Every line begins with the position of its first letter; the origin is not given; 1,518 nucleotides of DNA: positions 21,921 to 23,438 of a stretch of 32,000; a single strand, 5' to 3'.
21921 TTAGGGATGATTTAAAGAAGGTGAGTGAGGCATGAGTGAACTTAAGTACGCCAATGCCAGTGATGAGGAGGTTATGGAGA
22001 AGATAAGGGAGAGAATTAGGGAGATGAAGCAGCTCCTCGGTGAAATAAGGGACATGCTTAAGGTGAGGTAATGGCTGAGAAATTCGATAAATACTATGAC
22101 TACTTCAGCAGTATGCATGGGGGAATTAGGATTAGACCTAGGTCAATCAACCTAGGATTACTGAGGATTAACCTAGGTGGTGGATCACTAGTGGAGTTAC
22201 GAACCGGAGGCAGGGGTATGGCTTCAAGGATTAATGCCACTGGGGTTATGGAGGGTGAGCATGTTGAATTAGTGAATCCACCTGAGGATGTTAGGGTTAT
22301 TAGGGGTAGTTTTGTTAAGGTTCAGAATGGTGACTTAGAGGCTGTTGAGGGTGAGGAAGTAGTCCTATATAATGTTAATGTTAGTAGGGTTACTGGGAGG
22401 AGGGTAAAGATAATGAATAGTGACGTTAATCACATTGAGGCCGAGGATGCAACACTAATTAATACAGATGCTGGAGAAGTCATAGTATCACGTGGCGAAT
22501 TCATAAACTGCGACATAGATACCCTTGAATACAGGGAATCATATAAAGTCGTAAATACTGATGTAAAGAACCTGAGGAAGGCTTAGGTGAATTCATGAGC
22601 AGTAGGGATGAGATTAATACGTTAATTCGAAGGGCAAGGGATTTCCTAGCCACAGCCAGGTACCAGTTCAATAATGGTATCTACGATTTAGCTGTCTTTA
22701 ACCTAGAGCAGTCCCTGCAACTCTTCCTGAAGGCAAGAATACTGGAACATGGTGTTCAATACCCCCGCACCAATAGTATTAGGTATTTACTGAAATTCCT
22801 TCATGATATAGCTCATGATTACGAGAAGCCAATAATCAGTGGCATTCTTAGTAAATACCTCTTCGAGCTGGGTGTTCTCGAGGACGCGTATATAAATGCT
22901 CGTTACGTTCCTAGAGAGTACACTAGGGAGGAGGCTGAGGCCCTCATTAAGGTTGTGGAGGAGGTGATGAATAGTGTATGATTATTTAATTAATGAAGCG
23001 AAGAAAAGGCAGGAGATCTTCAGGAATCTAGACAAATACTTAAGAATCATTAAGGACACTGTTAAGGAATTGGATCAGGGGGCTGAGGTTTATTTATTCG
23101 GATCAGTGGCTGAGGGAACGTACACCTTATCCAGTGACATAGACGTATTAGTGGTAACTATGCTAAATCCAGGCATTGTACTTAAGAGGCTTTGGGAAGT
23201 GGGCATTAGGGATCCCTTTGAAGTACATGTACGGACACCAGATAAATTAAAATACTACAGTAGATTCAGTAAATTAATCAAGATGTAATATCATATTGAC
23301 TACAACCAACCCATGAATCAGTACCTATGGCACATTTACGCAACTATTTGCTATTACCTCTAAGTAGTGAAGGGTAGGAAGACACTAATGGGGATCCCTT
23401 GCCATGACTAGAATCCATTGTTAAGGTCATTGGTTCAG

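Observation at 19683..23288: Eight co-directional, translationally coupled genes: ABC-2 exporter + ArsR + TM/coiled-coil + 39-aa peptide + beta-solenoid + HEPN-MNT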

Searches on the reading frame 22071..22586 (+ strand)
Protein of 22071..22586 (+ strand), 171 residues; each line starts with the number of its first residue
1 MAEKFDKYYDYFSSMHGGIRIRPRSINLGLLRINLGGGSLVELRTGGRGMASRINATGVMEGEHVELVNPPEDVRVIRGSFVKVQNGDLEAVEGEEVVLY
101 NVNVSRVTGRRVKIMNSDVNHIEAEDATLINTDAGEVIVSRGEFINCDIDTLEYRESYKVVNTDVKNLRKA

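Call 5: search_protein_families(library=pfam, proteins=[window:22071-22586:+], max_evalue=1)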
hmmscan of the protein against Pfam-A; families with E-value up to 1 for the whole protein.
window:22071-22586:+ (171 aa): 0 families

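Call 6: search_protein_families(library=ncbifam, proteins=[window:22071-22586:+], max_evalue=1)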
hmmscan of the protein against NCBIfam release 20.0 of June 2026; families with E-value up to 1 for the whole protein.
window:22071-22586:+ (171 aa): 0 families

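Call 7: find_homologous_proteins(query=window:22071-22586:+, max_evalue=0.01)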
Query window:22071-22586:+ (171 aa): 3 proteins with E <= 0.01 among 39 candidates.
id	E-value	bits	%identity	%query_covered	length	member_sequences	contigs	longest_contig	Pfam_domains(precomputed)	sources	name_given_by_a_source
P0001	7.8e-105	366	100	100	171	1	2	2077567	-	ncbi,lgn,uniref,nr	ncbi:hypothetical protein [Caldivirga maquilingensis]|uniref:Uncharacterized protein n=1 Tax=Caldivi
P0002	3.8e-78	279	75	100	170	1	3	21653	-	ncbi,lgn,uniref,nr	ncbi:hypothetical protein [Caldivirga sp. UBA161]|uniref:hypothetical protein n=1 Tax=Caldivirga sp.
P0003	6.0e-76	272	74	99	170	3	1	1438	-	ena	-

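Call 8: find_encoding_contigs(protein=window:22071-22586:+, flank=10000, max_places=6)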
Protein window:22071-22586:+ (171 aa): 2 contigs read that carry it; 2 places shown.
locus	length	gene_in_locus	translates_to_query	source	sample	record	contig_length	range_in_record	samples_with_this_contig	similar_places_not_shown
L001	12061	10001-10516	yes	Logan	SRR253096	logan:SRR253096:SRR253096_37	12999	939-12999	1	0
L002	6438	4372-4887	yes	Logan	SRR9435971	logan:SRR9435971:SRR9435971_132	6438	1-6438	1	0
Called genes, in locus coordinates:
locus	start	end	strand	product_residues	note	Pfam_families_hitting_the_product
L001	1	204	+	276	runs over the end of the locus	PF09754:PAC2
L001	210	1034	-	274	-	PF00149:Metallophos (faint), PF12850:Metallophos_2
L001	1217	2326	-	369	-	PF04406:TP6A_N, PF20768:Topo_VI_alpha (weak), PF21180:TOP6A-Spo11_Toprim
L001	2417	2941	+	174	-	PF11969:DcpS_C (weak), PF01230:HIT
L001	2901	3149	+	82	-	-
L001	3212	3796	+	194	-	-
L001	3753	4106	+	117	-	PF05168:HEPN (weak)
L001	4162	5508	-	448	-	PF19289:PmbA_TldD_3rd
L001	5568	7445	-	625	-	PF02934:GatB_N, PF02938:GAD, PF02637:GatB_Yqey (weak)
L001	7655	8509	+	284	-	PF02463:SMC_N (weak), PF00005:ABC_tran, PF13304:AAA_21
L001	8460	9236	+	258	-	PF01061:ABC2_membrane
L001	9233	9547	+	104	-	PF01022:HTH_5, PF12840:HTH_20 (weak)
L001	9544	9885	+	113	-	-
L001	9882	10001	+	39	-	-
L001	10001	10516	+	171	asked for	-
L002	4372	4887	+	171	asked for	-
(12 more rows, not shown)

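Call 10: find_encoding_contigs(protein=P0002, flank=10000, max_places=4)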
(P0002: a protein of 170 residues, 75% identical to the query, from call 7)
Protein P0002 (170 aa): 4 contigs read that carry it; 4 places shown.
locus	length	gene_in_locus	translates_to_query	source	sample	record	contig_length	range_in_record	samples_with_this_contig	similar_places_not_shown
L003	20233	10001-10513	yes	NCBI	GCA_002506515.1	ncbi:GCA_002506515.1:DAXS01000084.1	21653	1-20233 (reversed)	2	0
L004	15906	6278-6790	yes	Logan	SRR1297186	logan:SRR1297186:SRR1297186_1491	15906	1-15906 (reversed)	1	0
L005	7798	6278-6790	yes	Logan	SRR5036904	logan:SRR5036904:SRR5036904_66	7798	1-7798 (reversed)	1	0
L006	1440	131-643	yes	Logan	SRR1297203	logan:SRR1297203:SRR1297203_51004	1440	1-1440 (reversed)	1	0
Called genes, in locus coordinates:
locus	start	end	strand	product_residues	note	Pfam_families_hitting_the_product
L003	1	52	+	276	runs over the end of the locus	PF09754:PAC2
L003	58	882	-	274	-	PF00149:Metallophos (weak), PF12850:Metallophos_2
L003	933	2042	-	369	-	PF04406:TP6A_N, PF20768:Topo_VI_alpha (weak), PF21180:TOP6A-Spo11_Toprim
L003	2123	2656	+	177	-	PF11969:DcpS_C (weak), PF01230:HIT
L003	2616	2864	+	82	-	-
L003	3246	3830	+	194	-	-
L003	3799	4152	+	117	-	PF05168:HEPN (weak)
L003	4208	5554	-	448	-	PF01523:PmbA_TldD_1st (weak), PF19289:PmbA_TldD_3rd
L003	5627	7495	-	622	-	PF02934:GatB_N, PF02938:GAD, PF02637:GatB_Yqey (weak)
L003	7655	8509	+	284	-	PF02463:SMC_N (weak), PF00005:ABC_tran, PF13304:AAA_21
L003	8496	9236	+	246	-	PF01061:ABC2_membrane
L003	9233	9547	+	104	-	PF01022:HTH_5 (weak), PF12840:HTH_20 (weak)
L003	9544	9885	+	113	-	-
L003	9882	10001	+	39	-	-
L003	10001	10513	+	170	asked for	-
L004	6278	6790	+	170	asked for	-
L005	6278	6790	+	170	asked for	-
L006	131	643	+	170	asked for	-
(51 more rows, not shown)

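Call 16: search_protein_representatives(protein=window:22071-22586:+)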
Query: 171 residues. Proteins with E-value up to 0.001 (for the whole library): 11; up to 1e-10: 8; up to 1e-30: 2. The best 11 are listed.
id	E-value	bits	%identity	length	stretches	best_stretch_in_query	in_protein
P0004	2.6e-47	177.2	54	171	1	1-170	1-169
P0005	6.4e-43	162.9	51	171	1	1-169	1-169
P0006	1.7e-25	106.3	42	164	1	1-171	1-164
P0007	7.4e-24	101.0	52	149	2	88-167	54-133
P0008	2.8e-21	92.6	53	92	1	84-170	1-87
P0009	9.1e-15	71.4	40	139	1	1-135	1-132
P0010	4.4e-13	66.0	39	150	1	1-134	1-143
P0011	3.1e-12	63.2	46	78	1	102-170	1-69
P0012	4.3e-05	40.0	71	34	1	140-170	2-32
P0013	3.2e-04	37.2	57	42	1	133-167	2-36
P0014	8.5e-04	35.8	46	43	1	129-169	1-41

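Call 22: find_related_loci(query=A2, collection=genome_contigs, flank=10000)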
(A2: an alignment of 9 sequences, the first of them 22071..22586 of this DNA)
Query A2 (171 aa) in genome_contigs; peptide patterns used: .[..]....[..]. (x = any residue, [..] = any of these).
26 stretches matched a pattern; 4 encode a relative of the query (tblastn E <= 1e-3); 4 distinct loci.
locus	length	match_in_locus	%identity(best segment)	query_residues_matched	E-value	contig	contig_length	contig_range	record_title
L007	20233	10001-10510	75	1-171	4e-86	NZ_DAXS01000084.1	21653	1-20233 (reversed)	MAG: Caldivirga sp. UBA161 UBA161_contig_566, whole genome shotgun sequence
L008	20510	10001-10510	51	1-170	2e-49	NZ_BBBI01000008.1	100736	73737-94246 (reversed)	Vulcanisaeta distributa JCM 11216, whole genome shotgun sequence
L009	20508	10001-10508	54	1-170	5e-39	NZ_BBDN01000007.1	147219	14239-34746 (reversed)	Vulcanisaeta sp. JCM 16159, whole genome shotgun sequence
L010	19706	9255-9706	30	1-171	3e-14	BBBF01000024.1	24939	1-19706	Thermocladium modestius JCM 10088 DNA, contig: JCM10088.contig00024, whole genome shotgun sequence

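Call 32: predict_structure(alignment_id=A1)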
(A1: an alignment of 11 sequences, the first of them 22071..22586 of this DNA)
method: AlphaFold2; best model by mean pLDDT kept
length: 171 residues; sequences in the alignment: 11
mean_pLDDT: 77.9   pTM: 0.63
mean pLDDT of the five models: 77.9, 77.4, 77.4, 77.0, 76.0
residues with pLDDT >= 90: 100; 70-90: 14; 50-70: 8; < 50: 49
segments of 3 or more residues with pLDDT < 50: 3-27, 29-34, 36-53
pLDDT, mean of each block of 10 residues (from residue 1): 46 41 46 43 40 61 89 89 94 96 96 97 98 98 98 97 97 90
secondary structure, 60 per line:
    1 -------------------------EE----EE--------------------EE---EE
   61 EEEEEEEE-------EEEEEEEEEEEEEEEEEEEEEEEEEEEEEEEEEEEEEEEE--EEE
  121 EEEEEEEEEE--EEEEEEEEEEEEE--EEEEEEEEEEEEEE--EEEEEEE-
elements in order: E59-68 E76-115 E118-130 E133-145 E148-161 E164-170

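Call 37: fold_search(model_id=the predicted structure, library=pdb)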
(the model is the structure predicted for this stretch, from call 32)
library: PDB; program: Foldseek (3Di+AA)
matches with E <= 10: 164; with E <= 0.001: 0
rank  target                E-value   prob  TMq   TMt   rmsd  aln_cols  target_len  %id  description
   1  9f2b_A                2.1e-01  0.12  0.19  0.26  10.0       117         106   12  Focused refinement of SV2B luminal domain and BoNT/A1 complex (released 2025-03-12)
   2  9f1r_A                4.3e-01  0.06  0.17  0.08  10.7       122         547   15  Cryo-EM structure of SV2B-Hc-A1 complex (released 2025-03-12)
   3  9f3c_A                4.6e-01  0.09  0.19  0.09   9.4       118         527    8  Low-resolution (5.4 angstrom) cryo-EM structure of SV2B-BoNT/A1 at pH 5.5 (released 2025-03-12)
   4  9fyq_A                5.4e-01  0.08  0.17  0.07  10.5       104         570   16  Cryo-EM structure of native SV2A in complex with TeNT-Hc, gangliosides and Pro-Macrobody 5 (released 2025-05-21)
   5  9fyr_A                6.0e-01  0.07  0.17  0.08   9.9       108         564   14  Cryo-EM structure of native SV2A in complex with TeNT-Hc, Pro-Macrobody 5 and Levetiracetam (released 2025-05-21)
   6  4qxf_B                6.4e-01  0.13  0.22  0.16  10.1       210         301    7  crystal structure of human LGR4 and Rspo1 (released 2014-10-08)
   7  6qi5_Q                7.6e-01  0.14  0.26  0.14  13.0       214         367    8  Near Atomic Structure of an Atadenovirus Shows a possible gene duplication event and Intergenera Variations in Cementi (released 2020-08-05)
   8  9f2y_A                8.0e-01  0.07  0.19  0.28   9.5       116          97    9  Focused refinement of SV2B-LD-BoNT/A1 at pH 5.5 (released 2025-03-12)
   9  5jmc_B                9.5e-01  0.06  0.16  0.25  10.9        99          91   11  Receptor binding domain of Botulinum neurotoxin A in complex with rat SV2C (released 2016-06-15)
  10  7xzh_A                1.0e+00  0.05  0.17  0.06  11.7       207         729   10  Cryo-EM structure of human LRRC8A (released 2023-06-07)
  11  4yza_B                1.1e+00  0.44  0.36  0.32   8.4       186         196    8  C. bescii Family 3 pectate lyase double mutant K108A/Q111A in complex with trigalacturonic acid (released 2015-12-23)
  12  5jmc_H                1.1e+00  0.03  0.15  0.22  10.3        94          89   13  Receptor binding domain of Botulinum neurotoxin A in complex with rat SV2C (released 2016-06-15)
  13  7uia_C                1.2e+00  0.05  0.16  0.25  11.0        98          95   11  Crystal structure of BoNT/E receptor binding domain in complex with SV2 and VHH (released 2023-04-05)
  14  8jlg_A                1.2e+00  0.04  0.16  0.22  12.0       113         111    9  Cryo-EM structure of SV2A in complex with BoNT/A2 Hc (released 2024-05-01)
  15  6nig_D                1.3e+00  0.09  0.19  0.08  11.2       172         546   10  Crystal structure of the human TLR2-Diprovocim complex (released 2019-04-17)
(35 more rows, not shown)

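Call 40: search_solved_structures(query=A2, max_evalue=10, show_alignments=2)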
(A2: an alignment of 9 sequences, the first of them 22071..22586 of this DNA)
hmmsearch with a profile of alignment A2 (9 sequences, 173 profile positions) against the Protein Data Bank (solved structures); distinct sequences matched with E-value up to 10: 2.
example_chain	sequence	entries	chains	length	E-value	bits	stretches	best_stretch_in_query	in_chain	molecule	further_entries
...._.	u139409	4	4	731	0.27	14.3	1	82-149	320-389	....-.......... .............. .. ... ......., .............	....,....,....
6fdb_A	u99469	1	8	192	1.5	11.9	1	75-130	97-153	Propanediol utilization protein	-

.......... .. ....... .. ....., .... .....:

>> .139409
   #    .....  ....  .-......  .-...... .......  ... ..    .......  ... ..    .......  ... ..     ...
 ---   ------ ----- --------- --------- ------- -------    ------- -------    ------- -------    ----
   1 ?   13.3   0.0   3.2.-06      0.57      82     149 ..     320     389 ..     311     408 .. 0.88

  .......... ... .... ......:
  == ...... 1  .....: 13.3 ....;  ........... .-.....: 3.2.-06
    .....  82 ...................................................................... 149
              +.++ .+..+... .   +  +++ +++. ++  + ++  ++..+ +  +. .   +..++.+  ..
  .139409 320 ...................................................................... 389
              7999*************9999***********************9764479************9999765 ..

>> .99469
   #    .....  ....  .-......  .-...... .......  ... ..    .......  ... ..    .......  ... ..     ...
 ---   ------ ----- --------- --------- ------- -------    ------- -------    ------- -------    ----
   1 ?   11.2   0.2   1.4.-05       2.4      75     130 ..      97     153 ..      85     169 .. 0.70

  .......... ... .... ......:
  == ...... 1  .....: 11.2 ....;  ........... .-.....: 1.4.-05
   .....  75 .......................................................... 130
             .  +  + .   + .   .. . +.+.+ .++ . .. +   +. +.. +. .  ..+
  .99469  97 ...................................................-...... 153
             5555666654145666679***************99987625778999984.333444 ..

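Call 69: search_protein_families(library=pfam, alignment_id=A1, max_evalue=10)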
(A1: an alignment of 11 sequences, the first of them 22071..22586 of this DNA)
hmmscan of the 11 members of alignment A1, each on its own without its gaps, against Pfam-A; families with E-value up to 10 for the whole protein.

A. member 1, window:22071-22586:+ (171 aa): 0 families

B. families by the number of members that match (of 11 scanned): 8 families
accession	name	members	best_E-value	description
PF16465.11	DUF5046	1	0.00024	Domain of unknown function (DUF5046)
PF09939.14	DUF2171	1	0.012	Uncharacterized protein conserved in bacteria (DUF2171)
PF23284.2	KOW2_Spt5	1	0.017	Transcription elongation factor SPT5, second KOW domain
PF20710.2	DUF6824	1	0.092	Domain of unknown function (DUF6824)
PF08488.16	WAK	1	0.11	Wall-associated kinase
PF22620.2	OYE-like_second_a-b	1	0.14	OYE-like second alpha/beta domain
PF19212.5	CoV_NSP2_C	1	0.14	Coronavirus replicase NSP2, C-terminal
PF07744.19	SPOC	1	0.16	SPOC domain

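Call 83: search_protein_families(library=padloc, proteins=[window:22071-22586:+], max_evalue=0.001)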
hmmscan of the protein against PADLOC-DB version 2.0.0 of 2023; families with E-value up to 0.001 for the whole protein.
window:22071-22586:+ (171 aa): 0 families

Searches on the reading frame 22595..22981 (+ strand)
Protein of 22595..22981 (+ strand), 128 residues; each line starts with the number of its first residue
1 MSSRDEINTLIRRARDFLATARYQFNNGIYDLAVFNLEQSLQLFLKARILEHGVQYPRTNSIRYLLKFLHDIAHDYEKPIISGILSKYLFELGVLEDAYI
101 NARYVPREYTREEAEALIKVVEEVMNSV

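Call 5: search_protein_families(library=pfam, proteins=[window:22595-22981:+], max_evalue=1)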
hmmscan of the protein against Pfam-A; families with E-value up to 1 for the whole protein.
window:22595-22981:+ (128 aa): 3 families
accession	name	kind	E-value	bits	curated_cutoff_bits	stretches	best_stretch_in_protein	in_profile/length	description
PF05168.19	HEPN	-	2.9e-28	98.8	22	1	9-127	3-113/117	HEPN domain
PF24819.1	DUF7710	-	0.074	13.6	27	0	80-114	30-64/86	Domain of unknown function (DUF7710)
PF07406.16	NICE-3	-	0.088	13.3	22.7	1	95-125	150-180/181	NICE-3 protein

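Call 6: search_protein_families(library=ncbifam, proteins=[window:22595-22981:+], max_evalue=1)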
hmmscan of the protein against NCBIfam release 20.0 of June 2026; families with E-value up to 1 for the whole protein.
window:22595-22981:+ (128 aa): 0 families

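Call 83: search_protein_families(library=padloc, proteins=[window:22595-22981:+], max_evalue=0.001)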
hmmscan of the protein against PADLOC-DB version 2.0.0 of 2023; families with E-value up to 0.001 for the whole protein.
window:22595-22981:+ (128 aa): 0 families

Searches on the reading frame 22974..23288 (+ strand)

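Call 5: search_protein_families(library=pfam, proteins=[window:22974-23288:+], max_evalue=1)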
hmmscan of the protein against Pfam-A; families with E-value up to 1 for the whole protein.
window:22974-23288:+ (104 aa): 8 families
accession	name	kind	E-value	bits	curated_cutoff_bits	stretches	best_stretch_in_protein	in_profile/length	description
PF01909.29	NTP_transf_2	-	2.9e-12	47.2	21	1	23-75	1-56/93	Nucleotidyltransferase domain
PF18765.7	Polbeta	-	1.3e-06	28.9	26.9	1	26-63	3-40/93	Polymerase beta, Nucleotidyltransferase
PF22600.2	MTPAP-like_central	-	3.4e-06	27.6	27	1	9-62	12-65/139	Poly(A) RNA polymerase, mitochondrial-like, central palm domain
PF14792.12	DNA_pol_B_palm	-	0.08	13.6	25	1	21-61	9-48/113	DNA polymerase beta palm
PF22014.2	DUF6932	-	0.15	12.9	27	1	8-61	28-75/142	Family of unknown function (DUF6932)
PF20879.2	SidM_N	-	0.15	11.8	27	1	16-62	37-85/285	SidM, N-terminal domain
PF12633.13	Adenyl_cycl_N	-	0.17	12.3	27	1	14-62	69-118/199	Adenylate cyclase NT domain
PF13691.12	Lactamase_B_4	-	0.25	11.4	27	1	39-49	23-33/63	tRNase Z endonuclease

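Call 6: search_protein_families(library=ncbifam, proteins=[window:22974-23288:+], max_evalue=1)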
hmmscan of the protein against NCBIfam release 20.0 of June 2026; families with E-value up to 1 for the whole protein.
window:22974-23288:+ (104 aa): 12 families
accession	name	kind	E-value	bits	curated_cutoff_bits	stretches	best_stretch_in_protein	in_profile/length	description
NF047752.1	MntA_antitoxin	equivalog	2.3e-05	24.2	60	1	39-62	10-33/106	type VII toxin-antitoxin system MntA family adenylyltransferase antitoxin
NF012212.1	ANT_9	subfamily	5.3e-05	22.6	340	1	16-63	3-48/249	aminoglycoside nucleotidyltransferase ANT(9)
TIGR03671.1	cca_archaeal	equivalog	9e-05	21.4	281.3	1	10-61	14-66/410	CCA tRNA nucleotidyltransferase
NF010309.0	PRK13746.1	subfamily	0.0014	18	193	1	11-63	5-55/263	aminoglycoside adenylyltransferase family protein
NF041117.1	CBASS_cyclase_b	equivalog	0.0042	16.7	200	1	18-61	17-61/275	CBASS oligonucleotide cyclase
NF053581.1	ANT_3pp_Ic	exception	0.013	15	545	1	17-63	11-55/265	aminoglycoside nucleotidyltransferase ANT(3'')-Ic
NF051895.1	anti_phage_HalB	equivalog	0.014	15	190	1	40-63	3-26/211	anti-phage Hailong system nucleotidyltransferase HalB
NF045909.1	ANT_9_Ic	equivalog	0.029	13.7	505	1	19-65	12-56/259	aminoglycoside nucleotidyltransferase ANT(9)-Ic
NF012157.0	ANT_3pp_I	equivalog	0.029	13.6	375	1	14-63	2-49/256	AadA family aminoglycoside 3''-O-nucleotidyltransferase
NF033220.1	ANT_3pp_II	equivalog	0.064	12.6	400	1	38-62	24-48/258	ANT(3'')-II family aminoglycoside nucleotidyltransferase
NF003705.0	PRK05322.1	equivalog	0.097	11.4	385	1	14-65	89-142/388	galactokinase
NF001854.0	PRK00575.1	equivalog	0.19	12.5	72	1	9-35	22-48/94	Sec-independent protein translocase subunit TatA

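Call 83: search_protein_families(library=padloc, proteins=[window:22974-23288:+], max_evalue=0.001)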
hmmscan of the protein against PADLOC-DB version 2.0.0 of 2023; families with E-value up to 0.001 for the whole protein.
window:22974-23288:+ (104 aa): 8 families
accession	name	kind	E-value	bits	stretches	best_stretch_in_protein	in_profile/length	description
PDLC04903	PDC-S09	-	5.3e-07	27.9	1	20-61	8-51/108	-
PDLC04368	PDC-M05A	-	9.2e-07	26.9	1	25-74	95-146/201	-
PDLC04369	PDC-M05A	-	6.8e-06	23.8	1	14-63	83-130/201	-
PDLC04904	PDC-S09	-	9.7e-06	23.7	1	35-62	24-51/104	-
PDLC04906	PDC-S09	-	1.2e-05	23.6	1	26-61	11-49/98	-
PDLC04902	PDC-S09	-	2.1e-05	22.8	1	37-62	22-47/97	-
PDLC04907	PDC-S09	-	3.5e-05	21.9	1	20-64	11-55/114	-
PDLC04905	PDC-S09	-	0.00064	18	0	37-61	22-47/101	-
